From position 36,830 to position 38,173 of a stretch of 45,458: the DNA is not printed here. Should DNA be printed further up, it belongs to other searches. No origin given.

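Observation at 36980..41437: Translationally coupled kinase / nucleotidyltransferase / carbamoyltransferase / sugar-phosphate-cyclase cassette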

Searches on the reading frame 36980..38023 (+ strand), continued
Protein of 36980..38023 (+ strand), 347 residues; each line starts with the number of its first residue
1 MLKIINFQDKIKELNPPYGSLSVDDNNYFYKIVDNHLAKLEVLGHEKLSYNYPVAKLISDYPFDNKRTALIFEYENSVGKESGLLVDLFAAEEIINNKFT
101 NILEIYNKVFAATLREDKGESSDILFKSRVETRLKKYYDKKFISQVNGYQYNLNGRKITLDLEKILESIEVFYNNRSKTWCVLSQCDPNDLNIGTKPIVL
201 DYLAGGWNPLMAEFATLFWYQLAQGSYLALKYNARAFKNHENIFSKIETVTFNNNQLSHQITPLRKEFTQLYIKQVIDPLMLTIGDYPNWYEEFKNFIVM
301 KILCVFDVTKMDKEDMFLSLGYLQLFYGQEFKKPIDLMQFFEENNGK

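Call 32: fold_search(model_id=the predicted structure, library=pdb)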
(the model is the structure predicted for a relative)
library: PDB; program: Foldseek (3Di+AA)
matches with E <= 10: 1731; with E <= 0.001: 43
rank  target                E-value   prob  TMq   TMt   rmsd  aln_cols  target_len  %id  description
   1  3tyk                  1.0e-05  1.00  0.51  0.58   5.8       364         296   11  Crystal structure of aminoglycoside phosphotransferase APH(4)-Ia (released 2011-10-12)
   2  3w0q                  1.0e-05  1.00  0.48  0.54   6.6       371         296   10  Crystal structure of a thermostable mutant of aminoglycoside phosphotransferase APH(4)-Ia (N203A), ternary complex with  (released 2013-08-07)
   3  3w0m                  1.4e-05  1.00  0.50  0.58   5.4       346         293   12  Crystal structure of a thermostable mutant of aminoglycoside phosphotransferase APH(4)-Ia, apo form (released 2013-08-07)
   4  3w0s                  1.4e-05  1.00  0.48  0.55   7.1       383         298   11  Crystal structure of aminoglycoside phosphotransferase APH(4)-Ia, ternary complex with AMP-PNP and hygromycin B (released 2013-08-07)
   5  3w0p                  2.0e-05  1.00  0.47  0.54   8.4       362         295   11  Crystal structure of a thermostable mutant of aminoglycoside phosphotransferase APH(4)-Ia (D198A), ternary complex with  (released 2013-08-07)
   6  3w0n                  2.3e-05  1.00  0.47  0.54   7.9       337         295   12  Crystal structure of a thermostable mutant of aminoglycoside phosphotransferase APH(4)-Ia, ternary complex with AMP-PNP  (released 2013-08-07)
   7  3w0r                  3.1e-05  1.00  0.39  0.45  12.8       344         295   12  Crystal structure of a thermostable mutant of aminoglycoside phosphotransferase APH(4)-Ia (N202A), ternary complex with  (released 2013-08-07)
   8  2bkk_C                4.8e-05  1.00  0.41  0.51   8.7       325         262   13  Crystal structure of Aminoglycoside Phosphotransferase APH(3')-IIIa in complex with the inhibitor AR_3a (released 2005-08-09)
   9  1j7l_A                6.3e-05  1.00  0.41  0.51   8.1       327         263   12  Crystal Structure of 3',5"-Aminoglycoside Phosphotransferase Type IIIa ADP Complex (released 2001-08-08)
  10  3i0o                  6.6e-05  1.00  0.40  0.42  11.2       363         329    8  Crystal Structure of Spectinomycin Phosphotransferase, APH(9)-Ia, in complex with ADP and Spectinomcyin (released 2010-01-19)
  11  4ej7_C                9.8e-05  1.00  0.38  0.47   9.4       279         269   10  Crystal structure of the aminoglycoside phosphotransferase APH(3')-Ia, ATP-bound (released 2012-04-18)
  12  3q2j_A                1.2e-04  1.00  0.39  0.50   8.7       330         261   12  Crystal Structure of 3',5"-Aminoglycoside Phosphotransferase Type IIIa Protein Kinase Inhibitor CKI-7 Complex (released 2011-05-18)
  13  1nd4_A                1.4e-04  1.00  0.40  0.51   7.9       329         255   10  Crystal structure of aminoglycoside-3'-phosphotransferase-IIa (released 2003-09-16)
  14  4gkh_H                1.6e-04  1.00  0.38  0.49   9.6       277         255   10  Crystal structure of the aminoglycoside phosphotransferase APH(3')-Ia, with substrate kanamycin and small molecule inh (released 2012-09-05)
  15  4feu_D                2.3e-04  1.00  0.39  0.53   9.4       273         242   11  Crystal structure of the aminoglycoside phosphotransferase APH(3')-Ia, with substrate kanamycin and small molecule inh (released 2012-06-20)
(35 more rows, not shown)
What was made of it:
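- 36980..38023 (+): K347: an APH-fold (eukaryotic-protein-kinase-like) small-molecule kinase from an orphan family. Core gene. Foldseek finds APH(4)-Ia at E 1e-5 and TM 0.51/0.58 (call 32).
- On Aminoglycoside/choline-kinase type phosphotransferases (APH, PF01636): Foldseek finds APH(4)-Ia at E 1e-5 with TM 0.51/0.58 (call 32).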

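Call 49: search_protein_families(library=pfam, proteins=[L015:12641-15073:+, L019:13868-15529:+, L021:13314-14687:+, L018:12608-13288:+, L022:10911-12008:+], max_evalue=0.01)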
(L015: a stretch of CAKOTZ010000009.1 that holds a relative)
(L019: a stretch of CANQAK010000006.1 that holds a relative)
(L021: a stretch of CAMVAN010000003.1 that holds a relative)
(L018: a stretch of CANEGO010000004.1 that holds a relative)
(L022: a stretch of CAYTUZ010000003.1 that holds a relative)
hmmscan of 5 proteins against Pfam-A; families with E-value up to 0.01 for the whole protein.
L015:12641-15073:+ (810 aa): 4 families
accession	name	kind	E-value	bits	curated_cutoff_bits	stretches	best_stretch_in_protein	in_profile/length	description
PF00293.34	NUDIX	-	1.1e-12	48.5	21.1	1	649-743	9-105/134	NUDIX domain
PF01909.29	NTP_transf_2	-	1.5e-05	25.7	21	1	418-472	2-56/93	Nucleotidyltransferase domain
PF03215.21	Rad17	-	0.00058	20.3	23.8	1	207-294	33-120/186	Rad17 P-loop domain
PF02223.23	Thymidylate_kin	-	0.002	18.3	27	0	7-24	1-18/185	Thymidylate kinase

L019:13868-15529:+ (553 aa): 2 families
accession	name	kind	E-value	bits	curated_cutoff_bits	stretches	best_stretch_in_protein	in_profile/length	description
PF00293.34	NUDIX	-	5.5e-12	46.3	21.1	1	394-454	5-64/134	NUDIX domain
PF13238.12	AAA_18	-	0.0077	17.1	29.4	0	212-341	1-123/128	AAA domain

L021:13314-14687:+ (457 aa): 3 families
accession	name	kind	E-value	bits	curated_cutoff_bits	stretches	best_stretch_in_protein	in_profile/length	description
PF00293.34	NUDIX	-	7.3e-13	49.1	21.1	1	296-357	4-67/134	NUDIX domain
PF00004.35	AAA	-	0.0016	19.3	21.2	0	118-183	5-72/131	ATPase family associated with various cellular activities (AAA)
PF13238.12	AAA_18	-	0.003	18.5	29.4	1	116-243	3-126/128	AAA domain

L018:12608-13288:+ (226 aa): 0 families

L022:10911-12008:+ (365 aa): 3 families
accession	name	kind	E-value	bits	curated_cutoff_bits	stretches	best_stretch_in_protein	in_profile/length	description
PF00293.34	NUDIX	-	1.4e-09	38.5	21.1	1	236-297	5-66/134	NUDIX domain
PF01909.29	NTP_transf_2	-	3.6e-06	27.7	21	1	28-114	17-71/93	Nucleotidyltransferase domain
PF22327.2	Nudt16-like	-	0.0033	17.8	27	1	263-293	37-67/161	U8 snoRNA-decapping enzyme-like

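Call 52: find_related_loci(query=A1, collection=viral_contigs, flank=10000)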
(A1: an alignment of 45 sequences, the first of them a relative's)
Query A1 (347 aa) in viral_contigs; peptide patterns used: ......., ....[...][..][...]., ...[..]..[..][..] (x = any residue, [..] = any of these).
109 stretches matched a pattern, but none encodes a relative of the query by tblastn (E <= 1e-3).

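Call 66: search_dna_similar(query=window:36980-38023:+, collection=phages, mode=protein, max_evalue=0.001, max_rows=10)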
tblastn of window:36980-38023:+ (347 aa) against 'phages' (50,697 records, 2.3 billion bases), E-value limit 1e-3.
No match.
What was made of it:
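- The family is absent from 50,697 phage genomes, and K347 is absent from IMG/VR (calls 52, 66).
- Tried and rejected: K347 is absent from IMG/VR and from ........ phages (calls 52, 66).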

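Call 76: search_protein_families(library=pfam, proteins=[L015:5450-6481:+, L015:7524-7946:+, L015:8034-8663:+, L015:8660-9196:+, L015:9207-9941:+, L015:15747-17537:+, L015:17571-18029:+, L015:18162-18836:+], max_evalue=0.01)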
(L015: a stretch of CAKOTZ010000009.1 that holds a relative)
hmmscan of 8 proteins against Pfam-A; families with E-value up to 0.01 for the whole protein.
L015:5450-6481:+ (343 aa): 0 families

L015:7524-7946:+ (140 aa): 1 family
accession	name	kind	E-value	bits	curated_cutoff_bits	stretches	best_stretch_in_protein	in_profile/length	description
PF00293.34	NUDIX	-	1.2e-08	35.5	21.1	1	14-127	10-121/134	NUDIX domain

L015:8034-8663:+ (209 aa): 1 family
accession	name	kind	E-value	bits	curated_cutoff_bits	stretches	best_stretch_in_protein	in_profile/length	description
PF00300.27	His_Phos_1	-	9.3e-48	162.9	21.7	1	5-195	1-188/194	Histidine phosphatase superfamily (branch 1)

L015:8660-9196:+ (178 aa): 1 family
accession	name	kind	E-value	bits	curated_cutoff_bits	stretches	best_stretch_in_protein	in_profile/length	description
PF13328.12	HD_4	-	0.0016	18.7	27.2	1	20-81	11-72/156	HD domain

L015:9207-9941:+ (244 aa): 9 families
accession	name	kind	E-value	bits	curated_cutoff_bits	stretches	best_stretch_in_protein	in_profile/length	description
PF13561.12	adh_short_C2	-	9.4e-47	160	27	1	12-239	1-234/236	Enoyl-(Acyl carrier protein) reductase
PF00106.31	adh_short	-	1.2e-43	149.3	26.6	1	6-189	1-190/195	short chain dehydrogenase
PF01370.27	Epimerase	-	7.7e-06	25.9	20.9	1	8-113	1-95/240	NAD dependent epimerase/dehydratase family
PF02719.21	Polysacc_synt_2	-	0.00047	19.9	20.2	1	8-170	1-160/293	Polysaccharide biosynthesis protein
PF16363.11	GDP_Man_Dehyd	-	0.00075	19.5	27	1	10-115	2-108/332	GDP-mannose 4,6 dehydratase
PF01073.25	3Beta_HSD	-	0.00078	19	22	1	9-70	1-65/280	3-beta hydroxysteroid dehydrogenase/isomerase family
PF08659.16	KR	-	0.0015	18.9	22.6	1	9-150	4-151/180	KR domain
PF02254.24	TrkA_N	-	0.0068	17.2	23.8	0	9-65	2-55/116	TrkA-N domain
PF01728.25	FtsJ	-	0.0074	16.7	24.1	1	28-92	44-105/181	FtsJ-like methyltransferase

L015:15747-17537:+ (596 aa): 4 families
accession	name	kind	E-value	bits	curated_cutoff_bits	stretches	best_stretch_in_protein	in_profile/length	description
PF17757.6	UvrB_inter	-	5.8e-34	116.5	22.9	1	99-189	1-91/91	UvrB interaction domain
PF12344.14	UvrB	-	2.7e-24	85.2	27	1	492-534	1-43/43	Ultra-violet resistance protein B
PF00271.37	Helicase_C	-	7e-21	75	23.5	1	373-485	4-109/110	Helicase conserved C-terminal domain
PF02151.25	UVR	-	8.6e-09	35.3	21.5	1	558-592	1-35/36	UvrB/uvrC motif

L015:17571-18029:+ (152 aa): 1 family
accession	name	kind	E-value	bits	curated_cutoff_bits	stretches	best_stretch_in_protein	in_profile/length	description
PF00132.30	Hexapep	-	2.5e-08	33.7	27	1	78-114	2-36/36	Bacterial transferase hexapeptide (six repeats)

L015:18162-18836:+ (224 aa): 1 family
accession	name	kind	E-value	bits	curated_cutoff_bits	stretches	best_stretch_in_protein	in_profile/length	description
PF03006.26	HlyIII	-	1.2e-42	146.6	26.2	1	17-216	4-224/224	Haemolysin-III related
